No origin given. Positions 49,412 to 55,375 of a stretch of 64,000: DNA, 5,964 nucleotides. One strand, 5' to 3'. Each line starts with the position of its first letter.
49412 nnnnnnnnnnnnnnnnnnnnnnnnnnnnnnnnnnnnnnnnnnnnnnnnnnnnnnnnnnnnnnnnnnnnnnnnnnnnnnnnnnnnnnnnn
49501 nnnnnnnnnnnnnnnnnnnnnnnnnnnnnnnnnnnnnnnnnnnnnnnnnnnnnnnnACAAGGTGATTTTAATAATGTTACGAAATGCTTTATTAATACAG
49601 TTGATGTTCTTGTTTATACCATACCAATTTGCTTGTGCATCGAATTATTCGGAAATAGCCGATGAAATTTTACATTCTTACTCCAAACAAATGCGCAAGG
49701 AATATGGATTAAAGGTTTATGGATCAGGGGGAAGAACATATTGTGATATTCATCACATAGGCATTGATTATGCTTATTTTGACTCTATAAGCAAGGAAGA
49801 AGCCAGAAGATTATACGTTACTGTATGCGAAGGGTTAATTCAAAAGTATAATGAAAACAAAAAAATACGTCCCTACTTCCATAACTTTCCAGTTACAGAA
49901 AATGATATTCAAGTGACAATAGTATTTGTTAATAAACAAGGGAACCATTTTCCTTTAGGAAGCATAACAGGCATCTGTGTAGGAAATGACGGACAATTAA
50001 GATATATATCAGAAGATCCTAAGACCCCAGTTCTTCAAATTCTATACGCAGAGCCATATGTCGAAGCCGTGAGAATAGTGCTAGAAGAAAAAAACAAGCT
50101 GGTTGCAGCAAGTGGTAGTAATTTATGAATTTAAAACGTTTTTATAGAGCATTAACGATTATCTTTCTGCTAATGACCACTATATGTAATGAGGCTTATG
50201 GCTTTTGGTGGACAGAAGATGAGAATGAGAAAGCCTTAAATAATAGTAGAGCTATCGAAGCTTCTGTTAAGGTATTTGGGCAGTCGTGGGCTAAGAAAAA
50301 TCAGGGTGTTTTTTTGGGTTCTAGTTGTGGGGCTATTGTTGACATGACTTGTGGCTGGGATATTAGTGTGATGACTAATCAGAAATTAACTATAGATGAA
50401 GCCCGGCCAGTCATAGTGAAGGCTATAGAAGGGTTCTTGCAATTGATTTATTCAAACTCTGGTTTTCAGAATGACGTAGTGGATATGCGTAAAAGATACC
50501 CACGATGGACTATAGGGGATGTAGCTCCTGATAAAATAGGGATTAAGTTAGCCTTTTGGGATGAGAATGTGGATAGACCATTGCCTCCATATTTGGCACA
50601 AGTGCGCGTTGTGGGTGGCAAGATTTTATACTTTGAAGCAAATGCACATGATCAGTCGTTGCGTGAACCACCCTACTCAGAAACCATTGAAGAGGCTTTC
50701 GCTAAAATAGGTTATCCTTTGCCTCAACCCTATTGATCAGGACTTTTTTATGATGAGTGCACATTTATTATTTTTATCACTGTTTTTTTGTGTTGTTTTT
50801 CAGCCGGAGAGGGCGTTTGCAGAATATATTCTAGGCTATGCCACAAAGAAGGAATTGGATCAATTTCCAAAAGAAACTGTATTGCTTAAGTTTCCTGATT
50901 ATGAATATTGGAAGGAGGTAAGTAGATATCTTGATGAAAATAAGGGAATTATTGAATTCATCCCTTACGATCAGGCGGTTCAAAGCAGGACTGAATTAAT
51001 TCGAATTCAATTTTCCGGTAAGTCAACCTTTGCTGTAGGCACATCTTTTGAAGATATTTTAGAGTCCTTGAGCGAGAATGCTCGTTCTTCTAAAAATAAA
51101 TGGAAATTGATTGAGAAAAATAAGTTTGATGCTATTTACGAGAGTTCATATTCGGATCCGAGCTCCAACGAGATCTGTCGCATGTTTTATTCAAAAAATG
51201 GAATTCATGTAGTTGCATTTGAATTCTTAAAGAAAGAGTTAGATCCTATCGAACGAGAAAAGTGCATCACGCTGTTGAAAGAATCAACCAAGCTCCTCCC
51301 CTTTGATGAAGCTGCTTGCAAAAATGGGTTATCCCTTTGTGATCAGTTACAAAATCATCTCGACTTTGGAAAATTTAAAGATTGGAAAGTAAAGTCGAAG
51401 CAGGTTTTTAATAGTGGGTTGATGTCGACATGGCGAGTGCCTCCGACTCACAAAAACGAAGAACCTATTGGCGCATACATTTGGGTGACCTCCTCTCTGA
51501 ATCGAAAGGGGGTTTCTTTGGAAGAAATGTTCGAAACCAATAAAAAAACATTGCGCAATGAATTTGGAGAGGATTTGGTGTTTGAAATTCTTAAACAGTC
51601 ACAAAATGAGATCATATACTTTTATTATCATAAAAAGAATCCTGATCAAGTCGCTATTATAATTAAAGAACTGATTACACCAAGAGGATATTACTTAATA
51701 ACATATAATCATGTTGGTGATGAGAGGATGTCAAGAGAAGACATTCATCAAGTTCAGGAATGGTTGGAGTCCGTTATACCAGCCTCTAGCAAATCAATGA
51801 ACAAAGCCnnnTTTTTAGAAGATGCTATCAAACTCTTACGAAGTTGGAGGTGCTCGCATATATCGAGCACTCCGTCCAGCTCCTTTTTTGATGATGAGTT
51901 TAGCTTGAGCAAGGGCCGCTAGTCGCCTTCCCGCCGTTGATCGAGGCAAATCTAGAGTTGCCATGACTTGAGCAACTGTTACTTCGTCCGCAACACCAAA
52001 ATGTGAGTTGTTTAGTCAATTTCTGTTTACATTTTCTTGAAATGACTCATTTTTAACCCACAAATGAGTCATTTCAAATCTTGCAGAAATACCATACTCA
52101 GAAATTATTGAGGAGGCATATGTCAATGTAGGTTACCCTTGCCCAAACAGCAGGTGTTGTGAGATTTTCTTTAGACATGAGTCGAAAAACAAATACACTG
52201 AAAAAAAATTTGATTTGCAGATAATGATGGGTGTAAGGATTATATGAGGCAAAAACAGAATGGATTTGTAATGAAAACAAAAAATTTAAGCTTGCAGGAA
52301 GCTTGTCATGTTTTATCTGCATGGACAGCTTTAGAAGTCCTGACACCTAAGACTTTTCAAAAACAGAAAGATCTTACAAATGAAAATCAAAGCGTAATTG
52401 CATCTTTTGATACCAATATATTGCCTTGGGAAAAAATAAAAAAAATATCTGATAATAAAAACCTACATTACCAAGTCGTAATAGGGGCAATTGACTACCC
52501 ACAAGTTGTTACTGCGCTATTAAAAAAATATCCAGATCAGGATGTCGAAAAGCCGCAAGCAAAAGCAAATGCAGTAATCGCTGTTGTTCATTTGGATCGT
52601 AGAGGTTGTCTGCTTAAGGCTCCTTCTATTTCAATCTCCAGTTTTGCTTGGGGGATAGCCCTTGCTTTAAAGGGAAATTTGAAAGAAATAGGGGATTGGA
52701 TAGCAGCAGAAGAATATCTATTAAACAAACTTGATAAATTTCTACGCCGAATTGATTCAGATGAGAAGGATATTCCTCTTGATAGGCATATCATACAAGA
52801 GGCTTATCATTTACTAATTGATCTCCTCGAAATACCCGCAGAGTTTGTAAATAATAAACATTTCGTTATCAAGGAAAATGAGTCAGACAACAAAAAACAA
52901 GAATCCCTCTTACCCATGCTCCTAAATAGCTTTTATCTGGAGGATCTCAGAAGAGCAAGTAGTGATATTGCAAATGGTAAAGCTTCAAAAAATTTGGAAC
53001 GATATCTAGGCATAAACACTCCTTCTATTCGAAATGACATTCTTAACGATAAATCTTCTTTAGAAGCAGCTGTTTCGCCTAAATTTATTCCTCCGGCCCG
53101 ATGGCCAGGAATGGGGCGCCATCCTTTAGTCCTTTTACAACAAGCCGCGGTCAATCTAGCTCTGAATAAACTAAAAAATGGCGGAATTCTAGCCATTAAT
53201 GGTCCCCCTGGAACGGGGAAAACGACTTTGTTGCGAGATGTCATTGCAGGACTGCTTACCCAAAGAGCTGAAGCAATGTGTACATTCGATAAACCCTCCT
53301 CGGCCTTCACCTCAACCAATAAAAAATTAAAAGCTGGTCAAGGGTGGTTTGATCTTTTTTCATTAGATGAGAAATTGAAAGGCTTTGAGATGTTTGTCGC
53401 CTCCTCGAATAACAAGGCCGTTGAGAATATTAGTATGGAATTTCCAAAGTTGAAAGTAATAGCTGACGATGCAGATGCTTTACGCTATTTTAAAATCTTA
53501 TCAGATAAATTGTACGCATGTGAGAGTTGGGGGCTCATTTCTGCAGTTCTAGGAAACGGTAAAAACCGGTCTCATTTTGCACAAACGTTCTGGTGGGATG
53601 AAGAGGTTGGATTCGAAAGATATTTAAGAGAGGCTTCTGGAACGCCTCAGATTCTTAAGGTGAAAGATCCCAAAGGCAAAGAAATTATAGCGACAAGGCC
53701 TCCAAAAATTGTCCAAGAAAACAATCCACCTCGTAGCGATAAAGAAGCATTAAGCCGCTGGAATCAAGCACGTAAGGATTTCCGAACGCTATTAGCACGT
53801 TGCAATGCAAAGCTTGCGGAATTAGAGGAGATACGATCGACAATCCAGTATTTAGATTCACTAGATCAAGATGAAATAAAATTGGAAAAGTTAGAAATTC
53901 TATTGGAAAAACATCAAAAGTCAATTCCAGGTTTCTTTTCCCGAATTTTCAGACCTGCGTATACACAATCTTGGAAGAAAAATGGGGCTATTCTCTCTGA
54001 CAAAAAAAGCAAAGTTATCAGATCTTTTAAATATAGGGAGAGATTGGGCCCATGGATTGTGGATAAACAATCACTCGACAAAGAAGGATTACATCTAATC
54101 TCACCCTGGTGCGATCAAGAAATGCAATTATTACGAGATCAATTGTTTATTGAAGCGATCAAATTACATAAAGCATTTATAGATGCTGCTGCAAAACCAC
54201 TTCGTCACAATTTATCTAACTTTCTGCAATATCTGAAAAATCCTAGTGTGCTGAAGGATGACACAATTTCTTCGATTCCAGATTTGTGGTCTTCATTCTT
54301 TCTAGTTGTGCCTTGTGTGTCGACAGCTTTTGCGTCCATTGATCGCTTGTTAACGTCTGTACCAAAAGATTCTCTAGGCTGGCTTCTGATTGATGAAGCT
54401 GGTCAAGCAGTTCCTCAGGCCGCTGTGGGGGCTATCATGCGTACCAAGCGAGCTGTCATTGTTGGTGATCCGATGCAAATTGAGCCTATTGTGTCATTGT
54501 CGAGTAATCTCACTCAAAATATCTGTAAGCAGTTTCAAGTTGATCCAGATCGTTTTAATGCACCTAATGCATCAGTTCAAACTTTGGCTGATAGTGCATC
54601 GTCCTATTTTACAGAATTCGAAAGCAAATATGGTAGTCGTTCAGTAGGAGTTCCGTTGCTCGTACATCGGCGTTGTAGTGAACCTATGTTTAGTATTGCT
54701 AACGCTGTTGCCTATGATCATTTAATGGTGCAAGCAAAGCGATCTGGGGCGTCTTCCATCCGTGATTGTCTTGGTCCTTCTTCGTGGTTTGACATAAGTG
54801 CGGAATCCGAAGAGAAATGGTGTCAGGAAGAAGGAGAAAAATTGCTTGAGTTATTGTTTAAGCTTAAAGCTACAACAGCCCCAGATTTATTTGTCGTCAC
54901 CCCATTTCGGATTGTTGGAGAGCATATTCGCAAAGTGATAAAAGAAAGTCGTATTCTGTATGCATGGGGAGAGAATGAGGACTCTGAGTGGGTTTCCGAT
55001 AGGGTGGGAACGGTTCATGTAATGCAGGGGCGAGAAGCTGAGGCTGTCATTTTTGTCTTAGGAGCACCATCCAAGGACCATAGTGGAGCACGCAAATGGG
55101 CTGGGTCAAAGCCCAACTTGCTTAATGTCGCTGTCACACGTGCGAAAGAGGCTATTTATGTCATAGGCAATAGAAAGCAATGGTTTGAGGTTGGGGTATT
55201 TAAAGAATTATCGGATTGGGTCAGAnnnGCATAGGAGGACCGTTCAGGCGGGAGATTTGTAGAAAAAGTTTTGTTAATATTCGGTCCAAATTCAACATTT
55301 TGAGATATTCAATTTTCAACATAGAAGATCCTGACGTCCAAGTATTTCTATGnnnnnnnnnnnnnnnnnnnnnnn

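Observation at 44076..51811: RHS/YD polymorphic toxin with a lipase-like alpha/beta-hydrolase tip and a three-gene array of exported immunity-like proteins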

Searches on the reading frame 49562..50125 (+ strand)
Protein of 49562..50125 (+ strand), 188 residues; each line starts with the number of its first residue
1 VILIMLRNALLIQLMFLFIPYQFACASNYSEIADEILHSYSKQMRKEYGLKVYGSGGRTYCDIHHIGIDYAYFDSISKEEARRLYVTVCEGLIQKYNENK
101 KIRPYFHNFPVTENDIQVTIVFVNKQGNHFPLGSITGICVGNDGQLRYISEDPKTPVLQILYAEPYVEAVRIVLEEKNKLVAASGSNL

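Call 3: search_protein_families(library=pfam, proteins=[window:49562-50125:+], max_evalue=1)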
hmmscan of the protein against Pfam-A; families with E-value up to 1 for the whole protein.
window:49562-50125:+ (188 aa): 0 families

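Call 4: search_protein_families(library=ncbifam, proteins=[window:49562-50125:+], max_evalue=1)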
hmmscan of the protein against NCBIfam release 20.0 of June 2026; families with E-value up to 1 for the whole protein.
window:49562-50125:+ (188 aa): 0 families

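Call 19: search_protein_families(library=padloc, proteins=[window:49562-50125:+], max_evalue=0.01)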
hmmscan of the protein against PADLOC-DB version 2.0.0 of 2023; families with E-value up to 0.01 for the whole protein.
window:49562-50125:+ (188 aa): 0 families

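Call 65: search_solved_structures(query=A5, max_evalue=10)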
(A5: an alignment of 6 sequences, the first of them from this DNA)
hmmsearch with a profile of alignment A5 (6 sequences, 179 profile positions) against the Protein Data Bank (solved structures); distinct sequences matched with E-value up to 10: 0.

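Call 82: find_related_loci(query=A5, collection=metagenome_contigs, flank=7000)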
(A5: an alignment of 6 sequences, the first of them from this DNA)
Query A5 (184 aa) in metagenome_contigs; peptide patterns used: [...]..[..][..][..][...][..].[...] (x = any residue, [..] = any of these).
118 stretches matched a pattern; 82 encode a relative of the query (tblastn E <= 1e-3); the best 80 are kept; 80 distinct loci.
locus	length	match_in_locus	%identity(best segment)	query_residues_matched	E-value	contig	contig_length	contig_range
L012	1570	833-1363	33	2-172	6e-27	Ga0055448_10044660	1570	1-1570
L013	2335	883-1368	33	12-171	2e-26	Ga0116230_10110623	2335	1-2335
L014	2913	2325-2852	34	4-171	2e-26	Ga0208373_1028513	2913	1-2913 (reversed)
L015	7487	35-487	36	24-175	2e-25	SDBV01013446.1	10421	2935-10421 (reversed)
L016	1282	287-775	34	6-169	7e-25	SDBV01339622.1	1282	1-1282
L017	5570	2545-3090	31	2-184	2e-24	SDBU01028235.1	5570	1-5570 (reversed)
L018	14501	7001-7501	32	3-170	7e-24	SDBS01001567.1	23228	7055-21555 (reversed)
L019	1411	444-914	34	19-171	4e-24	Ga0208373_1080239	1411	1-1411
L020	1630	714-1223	35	6-171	1e-23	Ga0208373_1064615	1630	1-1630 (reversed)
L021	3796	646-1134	31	13-169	2e-23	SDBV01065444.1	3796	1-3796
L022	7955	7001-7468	35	19-171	2e-23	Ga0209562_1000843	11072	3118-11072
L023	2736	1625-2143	30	2-169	2e-23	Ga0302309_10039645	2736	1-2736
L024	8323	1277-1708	33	25-169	7e-23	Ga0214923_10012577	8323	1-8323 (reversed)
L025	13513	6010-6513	31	6-169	8e-23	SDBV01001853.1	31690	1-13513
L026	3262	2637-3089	33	24-175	1e-22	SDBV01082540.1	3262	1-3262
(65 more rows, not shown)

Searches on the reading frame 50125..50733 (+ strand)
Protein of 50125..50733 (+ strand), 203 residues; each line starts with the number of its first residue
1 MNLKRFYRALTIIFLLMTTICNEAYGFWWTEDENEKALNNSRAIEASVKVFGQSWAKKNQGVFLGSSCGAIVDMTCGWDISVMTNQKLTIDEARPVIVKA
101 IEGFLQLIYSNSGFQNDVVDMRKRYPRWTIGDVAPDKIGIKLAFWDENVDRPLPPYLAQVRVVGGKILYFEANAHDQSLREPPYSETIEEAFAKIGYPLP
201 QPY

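Call 3: search_protein_families(library=pfam, proteins=[window:50125-50733:+], max_evalue=1)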
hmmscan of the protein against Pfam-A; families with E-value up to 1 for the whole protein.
window:50125-50733:+ (203 aa): 1 family
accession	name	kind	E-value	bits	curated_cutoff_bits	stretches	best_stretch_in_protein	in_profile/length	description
PF02605.20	PsaL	-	0.019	15.1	25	1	12-73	80-141/150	Photosystem I reaction centre subunit XI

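Call 4: search_protein_families(library=ncbifam, proteins=[window:50125-50733:+], max_evalue=1)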
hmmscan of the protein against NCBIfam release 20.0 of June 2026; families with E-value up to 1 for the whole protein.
window:50125-50733:+ (203 aa): 1 family
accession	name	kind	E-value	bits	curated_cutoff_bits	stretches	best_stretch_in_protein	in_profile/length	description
NF001926.0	PRK00704.1-3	equivalog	0.065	12.9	231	1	11-74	87-142/160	photosystem I reaction center protein subunit XI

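Call 19: search_protein_families(library=padloc, proteins=[window:50125-50733:+], max_evalue=0.01)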
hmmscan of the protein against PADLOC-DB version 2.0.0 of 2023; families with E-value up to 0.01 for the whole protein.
window:50125-50733:+ (203 aa): 0 families

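Call 44: find_related_loci(query=A3, collection=genome_contigs, flank=10000)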
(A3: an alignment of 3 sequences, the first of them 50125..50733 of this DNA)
Query A3 (203 aa) in genome_contigs; peptide patterns used: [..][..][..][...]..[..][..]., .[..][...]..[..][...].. (x = any residue, [..] = any of these).
64 stretches matched a pattern; 5 encode a relative of the query (tblastn E <= 1e-3); 5 distinct loci.
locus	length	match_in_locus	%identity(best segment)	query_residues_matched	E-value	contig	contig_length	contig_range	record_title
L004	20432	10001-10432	40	51-198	3e-27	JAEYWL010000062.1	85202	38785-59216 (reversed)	MAG: Verrucomicrobia bacterium isolate OH_CBlB_266 k127_907313, whole genome shotgun sequence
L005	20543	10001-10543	31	3-198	1e-26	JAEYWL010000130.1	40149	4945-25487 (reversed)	MAG: Verrucomicrobia bacterium isolate OH_CBlB_266 k127_73114, whole genome shotgun sequence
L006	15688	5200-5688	36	36-194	4e-25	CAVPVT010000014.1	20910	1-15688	MAG: Parachlamydiales bacterium isolate MFD10064.bin.2.77 genome assembly, contig: contig_112585, whole genome shotgun s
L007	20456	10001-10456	35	52-203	1e-23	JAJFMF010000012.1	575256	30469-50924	MAG: Chlamydiae bacterium isolate OFTM116 OFTM116_11, whole genome shotgun sequence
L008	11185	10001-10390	36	56-183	3e-22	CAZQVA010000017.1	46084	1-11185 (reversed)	MAG TPA_asm: uncultured bacterium isolate SRP292972_co3_106 genome assembly, contig: NODE_593_length_46084_cov_12.734493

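Call 66: search_solved_structures(query=A6, max_evalue=10)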
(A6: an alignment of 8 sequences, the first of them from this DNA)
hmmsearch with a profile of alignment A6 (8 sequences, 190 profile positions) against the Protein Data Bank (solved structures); distinct sequences matched with E-value up to 10: 2.
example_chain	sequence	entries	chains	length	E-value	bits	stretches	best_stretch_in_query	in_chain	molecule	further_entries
1brl_B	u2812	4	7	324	0.12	15.4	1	44-125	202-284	BACTERIAL LUCIFERASE | BETA2 LUCIFERASE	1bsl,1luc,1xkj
3fgc_B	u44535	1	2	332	0.12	15.4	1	44-127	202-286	Alkanal monooxygenase beta chain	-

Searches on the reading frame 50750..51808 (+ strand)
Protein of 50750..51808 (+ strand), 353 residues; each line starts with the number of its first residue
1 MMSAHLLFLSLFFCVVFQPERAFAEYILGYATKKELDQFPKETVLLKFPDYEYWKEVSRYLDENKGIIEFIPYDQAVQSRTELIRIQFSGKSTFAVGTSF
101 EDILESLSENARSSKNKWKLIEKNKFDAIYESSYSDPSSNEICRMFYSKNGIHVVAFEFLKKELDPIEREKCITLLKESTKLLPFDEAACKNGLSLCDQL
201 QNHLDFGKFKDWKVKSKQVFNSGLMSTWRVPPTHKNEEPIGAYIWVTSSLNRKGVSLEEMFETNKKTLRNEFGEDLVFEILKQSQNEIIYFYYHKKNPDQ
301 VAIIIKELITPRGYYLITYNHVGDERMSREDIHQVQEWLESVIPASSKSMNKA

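Call 3: search_protein_families(library=pfam, proteins=[window:50750-51808:+], max_evalue=1)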
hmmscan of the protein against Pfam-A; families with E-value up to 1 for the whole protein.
window:50750-51808:+ (353 aa): 2 families
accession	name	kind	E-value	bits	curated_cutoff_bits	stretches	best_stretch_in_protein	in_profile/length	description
PF14088.11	DUF4268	-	0.016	15.6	27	1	256-297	67-108/140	Domain of unknown function (DUF4268)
PF00639.27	Rotamase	-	0.035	15.5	21.7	1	98-157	34-95/97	PPIC-type PPIASE domain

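Call 4: search_protein_families(library=ncbifam, proteins=[window:50750-51808:+], max_evalue=1)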
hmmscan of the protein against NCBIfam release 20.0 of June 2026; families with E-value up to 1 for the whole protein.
window:50750-51808:+ (353 aa): 0 families

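Call 19: search_protein_families(library=padloc, proteins=[window:50750-51808:+], max_evalue=0.01)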
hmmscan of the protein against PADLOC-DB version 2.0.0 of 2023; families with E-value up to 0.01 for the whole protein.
window:50750-51808:+ (353 aa): 1 family
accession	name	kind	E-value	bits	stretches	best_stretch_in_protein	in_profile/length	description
PDLC01688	DUF3644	-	0.0072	14.4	0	255-309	74-130/149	DUF3644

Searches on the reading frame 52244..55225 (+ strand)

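Call 15: search_protein_families(library=pfam, proteins=[window:52244-55225:+], max_evalue=0.001)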
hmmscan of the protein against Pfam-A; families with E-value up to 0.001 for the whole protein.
window:52244-55225:+ (994 aa): 10 families
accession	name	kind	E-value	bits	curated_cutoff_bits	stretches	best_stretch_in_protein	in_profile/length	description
PF13086.12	AAA_11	-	7.3e-15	55.9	27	2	693-750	198-254/257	AAA domain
PF13087.12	AAA_12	-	3.2e-10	40.3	27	1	803-978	18-195/195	AAA domain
PF01443.25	Viral_helicase1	-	3.8e-10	40.4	21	0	911-974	169-227/228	Viral superfamily 1 RNA helicase core domain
PF20720.3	nSTAND3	-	7.3e-06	26.2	27.2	1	300-361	4-64/155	Novel STAND NTPase 3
PF13245.12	AAA_19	-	3e-05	24.6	25.1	0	306-350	4-42/134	AAA domain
PF13604.12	AAA_30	-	5.8e-05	23.4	27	0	312-334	17-39/191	AAA domain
PF24883.2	NPHP3_N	-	0.00013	22.6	24.8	0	298-348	7-57/164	Nephrocystin 3, N-terminal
PF13401.12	AAA_22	-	0.00055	20.7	27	0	312-353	4-44/130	AAA domain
PF13538.12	UvrD_C_2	-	0.0006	20.1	27.4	0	921-974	4-52/52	UvrD-like helicase C-terminal domain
PF00005.33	ABC_tran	-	0.00089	20.3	25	0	309-363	7-58/137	ABC transporter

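Call 19: search_protein_families(library=padloc, proteins=[window:52244-55225:+], max_evalue=0.01)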
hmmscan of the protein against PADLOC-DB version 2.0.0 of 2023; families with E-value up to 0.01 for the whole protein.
window:52244-55225:+ (994 aa): 13 families
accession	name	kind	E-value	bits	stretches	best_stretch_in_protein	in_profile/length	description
PDLC03924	MkoC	-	3.7e-63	212.1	2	534-978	504-945/1136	-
PDLC03920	MkoA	-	2.6e-23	80.3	2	712-977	793-1076/1112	-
PDLC03921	MkoA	-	8.4e-14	48.2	2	713-980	1299-1570/1607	-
PDLC05009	PDC-S37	-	4.3e-10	36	1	714-748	941-975/1550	-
PDLC04140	mad8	-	3e-07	28.3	1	310-362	24-70/314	mads_8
PDLC02194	Hhe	-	2e-05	20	1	713-749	1383-1419/1911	-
PDLC01734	typeIV_RecD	-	4.7e-05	19.8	0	306-338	347-379/763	RecD_0_IVD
PDLC05079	PDC-S73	-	0.0021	14.9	1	303-334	181-212/752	-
PDLC02372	Nhi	-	0.0035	14.1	0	299-341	187-226/470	-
PDLC00136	GajB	-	0.0055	13.6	1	920-971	488-543/570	UrvD helicase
PDLC04959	PDC-S20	-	0.0077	13.8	0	307-332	34-59/464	-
PDLC05065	PDC-S68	-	0.0082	11.9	0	306-332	613-639/1221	-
PDLC00915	TRIP13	-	0.0093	13.4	0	313-333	63-83/302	TRIP13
